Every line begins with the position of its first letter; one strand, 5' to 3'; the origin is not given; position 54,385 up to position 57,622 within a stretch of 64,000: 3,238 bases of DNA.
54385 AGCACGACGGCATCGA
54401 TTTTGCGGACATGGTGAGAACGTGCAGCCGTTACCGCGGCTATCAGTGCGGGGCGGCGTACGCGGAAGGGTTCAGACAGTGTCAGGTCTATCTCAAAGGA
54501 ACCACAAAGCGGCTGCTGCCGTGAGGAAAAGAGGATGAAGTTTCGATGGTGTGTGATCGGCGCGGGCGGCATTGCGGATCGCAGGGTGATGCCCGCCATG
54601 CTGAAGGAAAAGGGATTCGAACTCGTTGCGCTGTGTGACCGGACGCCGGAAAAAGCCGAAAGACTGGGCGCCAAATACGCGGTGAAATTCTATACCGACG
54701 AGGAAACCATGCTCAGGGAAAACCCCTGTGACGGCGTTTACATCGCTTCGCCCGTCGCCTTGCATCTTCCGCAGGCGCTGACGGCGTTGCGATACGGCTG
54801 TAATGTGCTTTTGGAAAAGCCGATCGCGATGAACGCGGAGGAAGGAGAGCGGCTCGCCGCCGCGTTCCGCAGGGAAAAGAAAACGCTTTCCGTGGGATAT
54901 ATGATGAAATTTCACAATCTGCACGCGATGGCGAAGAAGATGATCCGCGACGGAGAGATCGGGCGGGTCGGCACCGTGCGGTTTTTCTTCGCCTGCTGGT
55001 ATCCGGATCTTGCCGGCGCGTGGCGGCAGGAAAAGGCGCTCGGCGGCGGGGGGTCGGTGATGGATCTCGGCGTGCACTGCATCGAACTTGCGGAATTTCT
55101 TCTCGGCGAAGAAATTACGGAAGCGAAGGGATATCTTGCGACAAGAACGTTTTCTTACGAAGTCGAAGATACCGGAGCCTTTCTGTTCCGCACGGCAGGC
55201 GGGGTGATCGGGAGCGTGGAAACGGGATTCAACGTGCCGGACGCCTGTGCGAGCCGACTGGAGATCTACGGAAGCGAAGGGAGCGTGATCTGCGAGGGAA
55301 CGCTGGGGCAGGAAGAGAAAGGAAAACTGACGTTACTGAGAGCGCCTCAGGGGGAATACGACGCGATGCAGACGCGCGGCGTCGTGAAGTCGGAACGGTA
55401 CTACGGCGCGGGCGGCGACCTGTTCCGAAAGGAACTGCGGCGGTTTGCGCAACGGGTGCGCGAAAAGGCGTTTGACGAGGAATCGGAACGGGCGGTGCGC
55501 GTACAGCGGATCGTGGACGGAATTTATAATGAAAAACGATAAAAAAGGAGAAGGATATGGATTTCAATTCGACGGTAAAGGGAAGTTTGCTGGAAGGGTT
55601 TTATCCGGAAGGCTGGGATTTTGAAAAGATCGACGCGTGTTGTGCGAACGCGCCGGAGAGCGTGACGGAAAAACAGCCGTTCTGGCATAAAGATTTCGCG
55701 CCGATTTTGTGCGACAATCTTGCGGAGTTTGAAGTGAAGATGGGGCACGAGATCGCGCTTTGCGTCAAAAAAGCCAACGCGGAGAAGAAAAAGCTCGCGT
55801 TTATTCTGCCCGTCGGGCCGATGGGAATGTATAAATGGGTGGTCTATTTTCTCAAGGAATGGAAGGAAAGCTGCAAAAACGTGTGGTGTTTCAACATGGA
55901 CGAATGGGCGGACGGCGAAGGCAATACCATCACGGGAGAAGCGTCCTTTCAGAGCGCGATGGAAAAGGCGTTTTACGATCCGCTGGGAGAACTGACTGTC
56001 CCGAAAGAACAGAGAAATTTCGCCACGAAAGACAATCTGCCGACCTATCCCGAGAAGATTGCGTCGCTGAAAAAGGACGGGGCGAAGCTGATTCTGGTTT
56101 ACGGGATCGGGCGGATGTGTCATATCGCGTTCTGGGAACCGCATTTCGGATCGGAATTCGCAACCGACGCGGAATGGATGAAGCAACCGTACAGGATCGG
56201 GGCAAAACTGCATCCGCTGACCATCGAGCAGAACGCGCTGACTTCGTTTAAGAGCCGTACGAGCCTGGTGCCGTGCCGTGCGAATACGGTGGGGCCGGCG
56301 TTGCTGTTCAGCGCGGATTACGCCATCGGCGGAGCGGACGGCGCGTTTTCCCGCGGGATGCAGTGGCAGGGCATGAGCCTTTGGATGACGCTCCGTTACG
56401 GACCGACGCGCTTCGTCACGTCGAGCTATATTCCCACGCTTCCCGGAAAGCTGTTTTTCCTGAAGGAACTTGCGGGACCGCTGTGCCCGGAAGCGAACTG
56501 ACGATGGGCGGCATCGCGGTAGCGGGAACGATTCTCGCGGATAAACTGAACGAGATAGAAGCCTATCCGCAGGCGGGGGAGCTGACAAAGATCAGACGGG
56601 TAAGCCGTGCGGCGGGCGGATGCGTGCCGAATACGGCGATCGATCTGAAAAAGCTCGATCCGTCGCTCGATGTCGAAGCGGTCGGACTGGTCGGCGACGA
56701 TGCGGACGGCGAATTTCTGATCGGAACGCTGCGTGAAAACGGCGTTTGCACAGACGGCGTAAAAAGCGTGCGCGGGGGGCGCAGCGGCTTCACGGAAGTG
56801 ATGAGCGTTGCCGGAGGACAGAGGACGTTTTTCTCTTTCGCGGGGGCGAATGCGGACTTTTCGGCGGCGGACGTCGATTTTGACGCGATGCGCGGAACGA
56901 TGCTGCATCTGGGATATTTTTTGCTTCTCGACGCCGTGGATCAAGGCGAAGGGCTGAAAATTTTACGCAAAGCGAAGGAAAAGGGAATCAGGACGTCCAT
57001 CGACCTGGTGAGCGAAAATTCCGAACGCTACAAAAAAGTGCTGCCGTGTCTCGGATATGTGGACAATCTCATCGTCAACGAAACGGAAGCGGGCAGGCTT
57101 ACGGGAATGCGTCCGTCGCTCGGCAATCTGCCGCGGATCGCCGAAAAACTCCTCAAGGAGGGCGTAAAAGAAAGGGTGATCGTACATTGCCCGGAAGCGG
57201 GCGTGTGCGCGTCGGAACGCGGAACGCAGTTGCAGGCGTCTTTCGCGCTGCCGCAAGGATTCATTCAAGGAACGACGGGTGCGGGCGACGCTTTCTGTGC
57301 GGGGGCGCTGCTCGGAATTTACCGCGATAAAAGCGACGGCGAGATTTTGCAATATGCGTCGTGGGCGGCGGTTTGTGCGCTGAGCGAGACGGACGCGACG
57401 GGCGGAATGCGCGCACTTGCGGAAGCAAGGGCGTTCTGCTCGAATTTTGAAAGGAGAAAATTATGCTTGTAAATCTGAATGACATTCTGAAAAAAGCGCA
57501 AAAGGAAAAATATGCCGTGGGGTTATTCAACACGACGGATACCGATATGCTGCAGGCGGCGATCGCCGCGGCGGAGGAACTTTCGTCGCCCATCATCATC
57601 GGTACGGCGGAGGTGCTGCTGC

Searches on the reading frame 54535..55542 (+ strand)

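Call 28: search_protein_families(library=pfam, proteins=[window:54535-55542:+], max_evalue=0.00001)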
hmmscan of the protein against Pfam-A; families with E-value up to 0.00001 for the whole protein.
window:54535-55542:+ (335 aa): 3 families
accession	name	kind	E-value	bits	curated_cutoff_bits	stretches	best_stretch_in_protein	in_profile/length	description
PF22725.1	GFO_IDH_MocA_C3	-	4.4e-31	107.9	27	1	131-251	2-123/124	GFO/IDH/MocA C-terminal domain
PF01408.29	GFO_IDH_MocA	-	1.7e-26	93.7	24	1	3-122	1-120/120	Oxidoreductase family, NAD-binding Rossmann fold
PF02894.22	GFO_IDH_MocA_C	-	1.4e-20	74.4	22.9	1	134-332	1-208/218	Oxidoreductase family, C-terminal alpha/beta domain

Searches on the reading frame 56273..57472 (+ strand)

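Call 28: search_protein_families(library=pfam, proteins=[window:56273-57472:+], max_evalue=0.00001)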
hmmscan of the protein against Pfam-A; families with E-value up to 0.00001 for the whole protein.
window:56273-57472:+ (399 aa): 1 family
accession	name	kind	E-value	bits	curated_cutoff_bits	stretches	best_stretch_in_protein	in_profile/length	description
PF00294.29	PfkB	-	1.2e-35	123.7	25.8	1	93-377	12-297/302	pfkB family carbohydrate kinase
